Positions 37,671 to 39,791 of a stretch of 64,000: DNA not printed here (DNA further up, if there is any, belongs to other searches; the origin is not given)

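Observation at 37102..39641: OLD-family ATPase/TOPRIM nuclease without a helicase partner, adjacent to a Zn-ribbon DUF4145 (HEPN-like) protein: candidate two-gene defence module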

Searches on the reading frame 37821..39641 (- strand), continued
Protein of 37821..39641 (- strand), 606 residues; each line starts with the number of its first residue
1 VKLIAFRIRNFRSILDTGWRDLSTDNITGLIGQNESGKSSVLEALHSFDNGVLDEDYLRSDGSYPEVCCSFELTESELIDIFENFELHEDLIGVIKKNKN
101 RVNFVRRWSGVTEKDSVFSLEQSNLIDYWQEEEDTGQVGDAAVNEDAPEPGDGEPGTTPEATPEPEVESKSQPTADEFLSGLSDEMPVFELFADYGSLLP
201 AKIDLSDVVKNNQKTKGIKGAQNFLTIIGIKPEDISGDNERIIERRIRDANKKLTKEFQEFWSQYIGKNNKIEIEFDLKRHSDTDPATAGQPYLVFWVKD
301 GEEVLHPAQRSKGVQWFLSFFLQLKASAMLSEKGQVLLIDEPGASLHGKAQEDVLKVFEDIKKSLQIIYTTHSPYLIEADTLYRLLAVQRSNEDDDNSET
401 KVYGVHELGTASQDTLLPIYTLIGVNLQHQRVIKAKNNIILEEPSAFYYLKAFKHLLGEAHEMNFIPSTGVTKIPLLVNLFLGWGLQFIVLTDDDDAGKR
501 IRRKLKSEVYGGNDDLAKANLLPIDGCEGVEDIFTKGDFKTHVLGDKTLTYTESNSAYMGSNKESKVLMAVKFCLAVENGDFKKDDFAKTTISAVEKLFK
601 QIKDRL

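Call 28: find_encoding_contigs(protein=P0011, flank=5000, max_places=2)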
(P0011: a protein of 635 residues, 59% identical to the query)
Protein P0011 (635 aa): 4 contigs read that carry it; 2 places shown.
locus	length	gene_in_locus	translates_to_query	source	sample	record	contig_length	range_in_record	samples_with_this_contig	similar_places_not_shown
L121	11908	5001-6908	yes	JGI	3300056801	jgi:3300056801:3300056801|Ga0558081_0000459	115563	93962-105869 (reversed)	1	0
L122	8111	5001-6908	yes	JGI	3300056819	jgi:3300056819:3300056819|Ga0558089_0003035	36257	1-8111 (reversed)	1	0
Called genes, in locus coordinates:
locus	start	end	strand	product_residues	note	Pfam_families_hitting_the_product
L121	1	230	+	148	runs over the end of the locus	PF13091:PLDc_2 (weak)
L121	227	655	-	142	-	-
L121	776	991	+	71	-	-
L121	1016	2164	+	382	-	-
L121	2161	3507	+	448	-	PF22842:Pel9A-like_beta_helix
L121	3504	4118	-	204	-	PF07963:N_methyl (weak)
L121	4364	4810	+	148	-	PF13091:PLDc_2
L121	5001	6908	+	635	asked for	PF02463:SMC_N (weak), PF13175:AAA_15, PF13476:AAA_23, PF13175:AAA_15, PF13304:AAA_21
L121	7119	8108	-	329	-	PF00389:2-Hacid_dh, PF02826:2-Hacid_dh_C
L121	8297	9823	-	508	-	PF05970:PIF1, PF13245:AAA_19, PF13401:AAA_22 (weak), PF13604:AAA_30, PF21530:Pif1_2B_dom (weak)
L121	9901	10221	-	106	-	PF12732:YtxH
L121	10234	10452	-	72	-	-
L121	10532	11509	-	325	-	PF16162:KwaB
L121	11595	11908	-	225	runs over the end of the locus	-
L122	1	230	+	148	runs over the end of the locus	PF13091:PLDc_2 (weak)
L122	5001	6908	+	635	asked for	PF02463:SMC_N (weak), PF13175:AAA_15, PF13476:AAA_23, PF13175:AAA_15, PF13304:AAA_21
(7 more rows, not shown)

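Call 30: find_encoding_contigs(protein=P0002, flank=5000, max_places=2)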
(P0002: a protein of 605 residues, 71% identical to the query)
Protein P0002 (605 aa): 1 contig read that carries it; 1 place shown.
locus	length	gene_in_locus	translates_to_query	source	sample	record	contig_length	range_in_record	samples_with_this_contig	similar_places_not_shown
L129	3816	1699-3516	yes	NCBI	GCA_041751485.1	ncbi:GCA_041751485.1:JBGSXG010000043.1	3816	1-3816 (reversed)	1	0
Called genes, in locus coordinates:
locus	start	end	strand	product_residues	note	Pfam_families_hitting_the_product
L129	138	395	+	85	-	-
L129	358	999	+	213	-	PF09851:SHOCT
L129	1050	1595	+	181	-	-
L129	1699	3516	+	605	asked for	PF02463:SMC_N (weak), PF13175:AAA_15, PF13476:AAA_23 (weak), PF13304:AAA_21, PF13175:AAA_15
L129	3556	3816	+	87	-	?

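Call 31: find_encoding_contigs(protein=P0003, flank=5000, max_places=2)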
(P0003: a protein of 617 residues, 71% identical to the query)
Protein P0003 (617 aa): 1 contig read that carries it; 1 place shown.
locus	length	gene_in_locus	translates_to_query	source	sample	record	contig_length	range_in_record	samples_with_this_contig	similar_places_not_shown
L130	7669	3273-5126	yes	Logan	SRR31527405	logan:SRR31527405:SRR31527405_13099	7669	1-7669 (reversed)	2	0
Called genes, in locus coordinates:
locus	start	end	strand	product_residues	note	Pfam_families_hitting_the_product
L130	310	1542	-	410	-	PF00239:Resolvase, PF07508:Recombinase (weak)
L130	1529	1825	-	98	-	-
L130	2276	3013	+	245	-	PF09851:SHOCT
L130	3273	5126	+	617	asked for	PF02463:SMC_N (weak), PF13175:AAA_15, PF13304:AAA_21, PF13175:AAA_15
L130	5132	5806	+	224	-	PF13643:DUF4145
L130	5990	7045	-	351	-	PF13623:SurA_N_2 (weak), PF13624:SurA_N_3, PF13616:Rotamase_3, PF00639:Rotamase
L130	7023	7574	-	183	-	PF03703:bPH_2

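Call 37: find_related_loci(query=A1, collection=viral_contigs, flank=5000)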
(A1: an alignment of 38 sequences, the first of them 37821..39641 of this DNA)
Query A1 (606 aa) in viral_contigs; peptide patterns used: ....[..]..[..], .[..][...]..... (x = any residue, [..] = any of these).
60 stretches matched a pattern; 30 encode a relative of the query (tblastn E <= 1e-3); 30 distinct loci.
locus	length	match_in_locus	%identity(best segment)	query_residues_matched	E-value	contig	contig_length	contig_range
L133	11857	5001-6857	37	1-599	9e-123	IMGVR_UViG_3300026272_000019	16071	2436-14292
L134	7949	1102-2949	35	1-606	2e-116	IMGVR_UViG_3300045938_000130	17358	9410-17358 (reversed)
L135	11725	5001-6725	31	1-604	2e-61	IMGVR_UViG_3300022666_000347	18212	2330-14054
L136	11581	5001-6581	28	1-507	3e-41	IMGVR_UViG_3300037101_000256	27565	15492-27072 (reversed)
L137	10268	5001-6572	28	1-495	8e-40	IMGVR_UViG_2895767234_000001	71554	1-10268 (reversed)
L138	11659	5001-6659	28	3-525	1e-36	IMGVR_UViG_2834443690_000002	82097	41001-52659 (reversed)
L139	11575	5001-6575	27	3-493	4e-35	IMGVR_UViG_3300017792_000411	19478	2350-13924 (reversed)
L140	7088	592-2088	27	27-505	1e-32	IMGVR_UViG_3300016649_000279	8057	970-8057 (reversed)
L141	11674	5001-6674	26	1-534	1e-30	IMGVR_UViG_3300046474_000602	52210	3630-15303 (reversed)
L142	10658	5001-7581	24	1-513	1e-30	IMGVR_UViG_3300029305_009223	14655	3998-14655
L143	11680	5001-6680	25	1-539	1e-30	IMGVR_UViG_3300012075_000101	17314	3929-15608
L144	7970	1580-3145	25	1-495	4e-30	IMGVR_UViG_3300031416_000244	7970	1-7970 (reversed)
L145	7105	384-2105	25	1-539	4e-29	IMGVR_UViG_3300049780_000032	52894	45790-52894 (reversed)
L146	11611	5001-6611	24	1-509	3e-30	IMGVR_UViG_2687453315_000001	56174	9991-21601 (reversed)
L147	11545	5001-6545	31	1-493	3e-26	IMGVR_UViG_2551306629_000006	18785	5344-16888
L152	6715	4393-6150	25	1-543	3e-23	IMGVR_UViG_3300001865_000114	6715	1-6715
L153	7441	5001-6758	25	1-543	8e-23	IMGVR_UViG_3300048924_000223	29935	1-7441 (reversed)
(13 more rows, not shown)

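Call 38: find_encoding_contigs(protein=P0005, flank=5000, max_places=2)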
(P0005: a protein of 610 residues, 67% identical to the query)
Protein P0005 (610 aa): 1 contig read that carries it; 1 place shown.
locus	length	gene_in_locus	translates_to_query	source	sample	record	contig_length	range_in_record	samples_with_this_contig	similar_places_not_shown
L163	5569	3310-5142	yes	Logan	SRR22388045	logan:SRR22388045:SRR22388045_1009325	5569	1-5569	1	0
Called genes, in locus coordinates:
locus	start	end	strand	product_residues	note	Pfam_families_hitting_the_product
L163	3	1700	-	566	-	?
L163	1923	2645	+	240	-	PF09851:SHOCT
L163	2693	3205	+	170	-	-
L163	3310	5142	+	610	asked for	PF02463:SMC_N (weak), PF13175:AAA_15, PF13476:AAA_23 (weak), PF13304:AAA_21, PF13175:AAA_15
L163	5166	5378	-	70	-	-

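Call 39: find_encoding_contigs(protein=P0009, flank=5000, max_places=2)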
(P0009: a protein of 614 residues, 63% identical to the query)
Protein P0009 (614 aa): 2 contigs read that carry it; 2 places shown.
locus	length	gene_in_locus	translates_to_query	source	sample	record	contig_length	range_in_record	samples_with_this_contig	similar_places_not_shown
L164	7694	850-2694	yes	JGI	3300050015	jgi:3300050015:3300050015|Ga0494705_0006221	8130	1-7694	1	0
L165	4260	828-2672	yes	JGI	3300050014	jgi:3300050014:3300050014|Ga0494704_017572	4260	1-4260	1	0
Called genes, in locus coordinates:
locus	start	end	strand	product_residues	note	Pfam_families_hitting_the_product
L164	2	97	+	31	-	?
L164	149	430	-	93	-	-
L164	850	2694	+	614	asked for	PF02463:SMC_N (weak), PF13175:AAA_15, PF13476:AAA_23 (weak), PF13175:AAA_15, PF13304:AAA_21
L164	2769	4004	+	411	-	PF26900:Phage_lambda_Ea47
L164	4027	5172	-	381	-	-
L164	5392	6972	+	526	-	PF12161:HsdM_N, PF02384:N6_Mtase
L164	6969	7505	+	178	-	-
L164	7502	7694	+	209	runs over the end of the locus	?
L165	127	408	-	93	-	-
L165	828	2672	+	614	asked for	PF02463:SMC_N (weak), PF13175:AAA_15, PF13476:AAA_23 (weak), PF13175:AAA_15, PF13304:AAA_21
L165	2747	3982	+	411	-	PF26900:Phage_lambda_Ea47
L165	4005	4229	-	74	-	-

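Call 52: search_dna_similar(query=L134:183-1067:+, collection=phages, mode=protein, max_rows=40, max_evalue=0.00001)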
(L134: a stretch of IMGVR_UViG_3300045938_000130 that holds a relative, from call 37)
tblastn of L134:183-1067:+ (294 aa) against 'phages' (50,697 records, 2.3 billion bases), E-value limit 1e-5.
Records with a match: 9; places in all: 9; records where one place covers at least 80% of the query: 4.
Best place of each record, by identity: <60% 9.
By first word of the organism name: Streptococcus 7; Vibrio 1; Bacteriophage 1.
By host as written in the record: Vibrio cyclitrophicus 10N.261.54.B5 1; Streptococcus gallolyticus NTS_31307655 1; Streptococcus gallolyticus NTS31301958 1; Streptococcus anginosus BVI 1; Streptococcus vestibularis SVE8 1; Streptococcus infantarius ATCC_BAA-102 1; Streptococcus suis 89/1591 1; Streptococcus anginosus 1505 1; and 1 more.
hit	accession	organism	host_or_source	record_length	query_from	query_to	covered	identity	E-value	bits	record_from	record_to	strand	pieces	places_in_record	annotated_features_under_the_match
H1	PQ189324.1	Vibrio phage 10N.261.54.B5_PE001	Vibrio cyclitrophicus 10N.261.54.B5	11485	25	281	87%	33.1%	2e-30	125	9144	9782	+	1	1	hypothetical protein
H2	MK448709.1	Streptococcus phage Javan231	Streptococcus gallolyticus NTS_31307655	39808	30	281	86%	31.5%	4e-37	145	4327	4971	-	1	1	hypothetical protein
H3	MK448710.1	Streptococcus phage Javan233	Streptococcus gallolyticus NTS31301958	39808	30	281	86%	31.5%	4e-37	145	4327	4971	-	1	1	hypothetical protein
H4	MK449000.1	Streptococcus phage Javan64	Streptococcus anginosus BVI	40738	22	281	88%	29.3%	4e-34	137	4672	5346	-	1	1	hypothetical protein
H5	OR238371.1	Streptococcus phage SVep1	Streptococcus vestibularis SVE8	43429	121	281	55%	39.3%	5e-34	136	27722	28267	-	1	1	hypothetical protein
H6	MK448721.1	Streptococcus phage Javan263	Streptococcus infantarius ATCC_BAA-102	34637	121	281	55%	39.1%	5e-35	139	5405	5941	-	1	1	hypothetical protein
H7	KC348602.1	Streptococcus phage phi891591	Streptococcus suis 89/1591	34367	121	282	55%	37.1%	1e-27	118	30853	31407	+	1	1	hypothetical protein (x2)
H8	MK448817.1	Streptococcus phage Javan59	Streptococcus anginosus 1505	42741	121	280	54%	37.2%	1e-33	135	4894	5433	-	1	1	hypothetical protein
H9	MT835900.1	Bacteriophage sp.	human fecal samples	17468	118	257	48%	31.0%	1e-11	71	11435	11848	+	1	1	record has no annotation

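Call 54: get_annotated_region(hit=H1, flank=4000)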
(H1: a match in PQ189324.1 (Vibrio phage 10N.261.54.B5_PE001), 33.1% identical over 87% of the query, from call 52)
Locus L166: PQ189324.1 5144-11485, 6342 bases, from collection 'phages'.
description: Vibrio phage 10N.261.54.B5_PE001, complete genome.
organism: Vibrio phage 10N.261.54.B5_PE001 (NCBI taxid 3385304)
taxonomy: Viruses; Monodnaviria; Loebvirae; Hofneiviricota; Faserviricetes; Tubulavirales
host: Vibrio cyclitrophicus 10N.261.54.B5; source: seawater; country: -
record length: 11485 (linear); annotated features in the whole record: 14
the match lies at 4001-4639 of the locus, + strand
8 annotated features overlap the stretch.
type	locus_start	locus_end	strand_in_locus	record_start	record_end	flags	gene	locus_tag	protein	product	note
CDS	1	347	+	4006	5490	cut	-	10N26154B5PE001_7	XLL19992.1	hypothetical protein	-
CDS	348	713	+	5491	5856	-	-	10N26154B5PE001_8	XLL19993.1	hypothetical protein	G6P_BPIF1_Head_virion_protein_G6P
CDS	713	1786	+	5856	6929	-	-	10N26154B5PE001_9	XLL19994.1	hypothetical protein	G1P_BPFD_Gene_1_protein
CDS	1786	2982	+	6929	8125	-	-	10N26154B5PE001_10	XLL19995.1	hypothetical protein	G4P_BPIF1_Virion_export_protein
CDS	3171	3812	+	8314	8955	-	-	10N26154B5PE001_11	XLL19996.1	hypothetical protein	Protein_of_unknown_function_(DUF2726)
CDS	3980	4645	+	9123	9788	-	-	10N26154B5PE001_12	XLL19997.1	hypothetical protein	PD-T7-4__PD-T7-4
CDS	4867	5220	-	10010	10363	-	-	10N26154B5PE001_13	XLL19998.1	hypothetical protein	putative_transcription_regulator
CDS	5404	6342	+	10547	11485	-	-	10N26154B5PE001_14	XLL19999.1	hypothetical protein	T629_SHISO_Transposase_for_insertion_sequence_eleme nt_IS629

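Call 55: get_annotated_region(hit=H2, flank=4000)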
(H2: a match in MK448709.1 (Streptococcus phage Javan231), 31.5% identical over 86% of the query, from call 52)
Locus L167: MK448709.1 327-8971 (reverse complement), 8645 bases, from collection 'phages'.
description: Streptococcus phage Javan231, complete genome.
organism: Streptococcus phage Javan231 (NCBI taxid 2548058)
taxonomy: Viruses; Duplodnaviria; Heunggongvirae; Uroviricota; Caudoviricetes
host: Streptococcus gallolyticus NTS_31307655; source: -; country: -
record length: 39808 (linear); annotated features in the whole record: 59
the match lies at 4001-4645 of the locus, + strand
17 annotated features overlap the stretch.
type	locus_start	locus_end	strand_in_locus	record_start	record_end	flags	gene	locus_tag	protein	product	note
CDS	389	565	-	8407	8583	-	-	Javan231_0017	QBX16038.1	hypothetical protein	-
CDS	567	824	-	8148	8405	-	-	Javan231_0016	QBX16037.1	hypothetical protein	-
CDS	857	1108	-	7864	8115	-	-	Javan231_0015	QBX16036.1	hypothetical protein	-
CDS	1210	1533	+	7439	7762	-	-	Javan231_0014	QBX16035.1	hypothetical protein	-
CDS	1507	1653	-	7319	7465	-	-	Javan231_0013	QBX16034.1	hypothetical protein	-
CDS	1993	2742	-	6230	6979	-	-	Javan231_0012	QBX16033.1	antirepressor protein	-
CDS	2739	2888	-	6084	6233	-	-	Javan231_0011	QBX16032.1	hypothetical protein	-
CDS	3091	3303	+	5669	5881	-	-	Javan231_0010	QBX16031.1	hypothetical protein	-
CDS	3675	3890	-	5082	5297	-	-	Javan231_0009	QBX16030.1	hypothetical protein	-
CDS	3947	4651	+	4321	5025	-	-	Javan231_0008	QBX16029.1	hypothetical protein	-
CDS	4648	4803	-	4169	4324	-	-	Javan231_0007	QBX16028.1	hypothetical protein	-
CDS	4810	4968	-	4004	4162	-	-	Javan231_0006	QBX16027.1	hypothetical protein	-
CDS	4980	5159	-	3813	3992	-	-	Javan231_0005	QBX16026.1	hypothetical protein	-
CDS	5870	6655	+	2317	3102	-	-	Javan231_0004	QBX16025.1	CI-like repressor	-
CDS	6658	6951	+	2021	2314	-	-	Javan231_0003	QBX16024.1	hypothetical protein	-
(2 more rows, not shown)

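Call 56: get_annotated_region(hit=H5, flank=4000)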
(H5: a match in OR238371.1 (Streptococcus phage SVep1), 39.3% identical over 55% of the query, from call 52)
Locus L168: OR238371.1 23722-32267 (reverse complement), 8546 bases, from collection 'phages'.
description: Streptococcus phage SVep1, complete genome.
organism: Streptococcus phage SVep1 (NCBI taxid 3073028)
taxonomy: Viruses; Duplodnaviria; Heunggongvirae; Uroviricota; Caudoviricetes
host: Streptococcus vestibularis SVE8; source: Streptococcus vestibularis treated with Mitomycin C; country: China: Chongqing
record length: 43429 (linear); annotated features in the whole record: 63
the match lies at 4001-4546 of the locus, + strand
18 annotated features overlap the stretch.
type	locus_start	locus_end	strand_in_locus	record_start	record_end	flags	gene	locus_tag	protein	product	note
CDS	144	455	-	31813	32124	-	-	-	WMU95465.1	hypothetical protein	-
CDS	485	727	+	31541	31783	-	-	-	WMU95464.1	hypothetical protein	-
CDS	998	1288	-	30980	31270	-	-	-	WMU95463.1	hypothetical protein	-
CDS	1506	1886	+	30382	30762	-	-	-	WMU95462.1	hypothetical protein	-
CDS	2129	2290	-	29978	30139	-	-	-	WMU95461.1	hypothetical protein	-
CDS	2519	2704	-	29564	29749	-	-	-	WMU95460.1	hypothetical protein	-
CDS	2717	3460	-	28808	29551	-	-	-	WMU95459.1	antirepressor protein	-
CDS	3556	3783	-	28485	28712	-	-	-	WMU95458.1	hypothetical protein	-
CDS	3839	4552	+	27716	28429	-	-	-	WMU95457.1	hypothetical protein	-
CDS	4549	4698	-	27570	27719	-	-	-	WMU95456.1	hypothetical protein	-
CDS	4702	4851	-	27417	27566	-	-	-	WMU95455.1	hypothetical protein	-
CDS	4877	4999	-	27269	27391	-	-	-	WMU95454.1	hypothetical protein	gp5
CDS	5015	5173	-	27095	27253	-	-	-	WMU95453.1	hypothetical protein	-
CDS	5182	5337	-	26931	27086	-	-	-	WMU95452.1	hypothetical protein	-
CDS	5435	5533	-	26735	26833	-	-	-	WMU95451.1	hypothetical protein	-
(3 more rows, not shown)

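Call 57: search_protein_families(library=phrogs, proteins=[window:37821-39641:-, L130:5132-5806:+, L134:183-1067:+, L129:3556-3816:+], max_evalue=0.001)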
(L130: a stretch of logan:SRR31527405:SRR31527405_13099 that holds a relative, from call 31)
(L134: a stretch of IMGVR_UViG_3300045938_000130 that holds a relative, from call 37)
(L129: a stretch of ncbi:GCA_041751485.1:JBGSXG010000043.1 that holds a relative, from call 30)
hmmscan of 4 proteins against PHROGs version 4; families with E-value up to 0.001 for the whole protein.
window:37821-39641:- (606 aa): 10 families
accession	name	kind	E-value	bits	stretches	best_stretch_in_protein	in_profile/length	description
phrog_7507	-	unknown function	2.5e-33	117.1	2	299-399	375-475/483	-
phrog_4747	-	unknown function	5e-23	83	1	1-382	1-384/610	-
phrog_9802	-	unknown function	1e-14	55.4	1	300-400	246-351/438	-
phrog_5836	-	unknown function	6.1e-14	52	1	237-379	216-352/1071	-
phrog_3940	-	unknown function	9.6e-14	52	1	322-379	243-301/537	-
phrog_8323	-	unknown function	4.7e-13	49.5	1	330-380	318-368/623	-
phrog_293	-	moron, auxiliary metabolic gene and host takeover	9.3e-07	28.2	0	329-378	282-333/1058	ABC transporter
phrog_14430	-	unknown function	2.9e-06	27.8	0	332-379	336-384/444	-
phrog_21420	-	unknown function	1.2e-05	24.9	0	327-378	519-571/654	-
phrog_77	-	DNA, RNA and nucleotide metabolism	0.00014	21.5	0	1-45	296-340/967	SbcC-like subunit of palindrome specific endonuclease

L130:5132-5806:+ (224 aa): 2 families
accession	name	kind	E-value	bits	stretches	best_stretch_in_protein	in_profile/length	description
phrog_1305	-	DNA, RNA and nucleotide metabolism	5.8e-24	85.7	1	20-220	14-222/226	DNA binding protein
phrog_22005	-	unknown function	1.6e-09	38.9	1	116-214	85-181/187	-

L134:183-1067:+ (294 aa): 1 family
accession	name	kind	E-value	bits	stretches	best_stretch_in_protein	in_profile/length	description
phrog_1305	-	DNA, RNA and nucleotide metabolism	3e-27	96.5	1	28-273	13-223/226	DNA binding protein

L129:3556-3816:+ (87 aa): 0 families
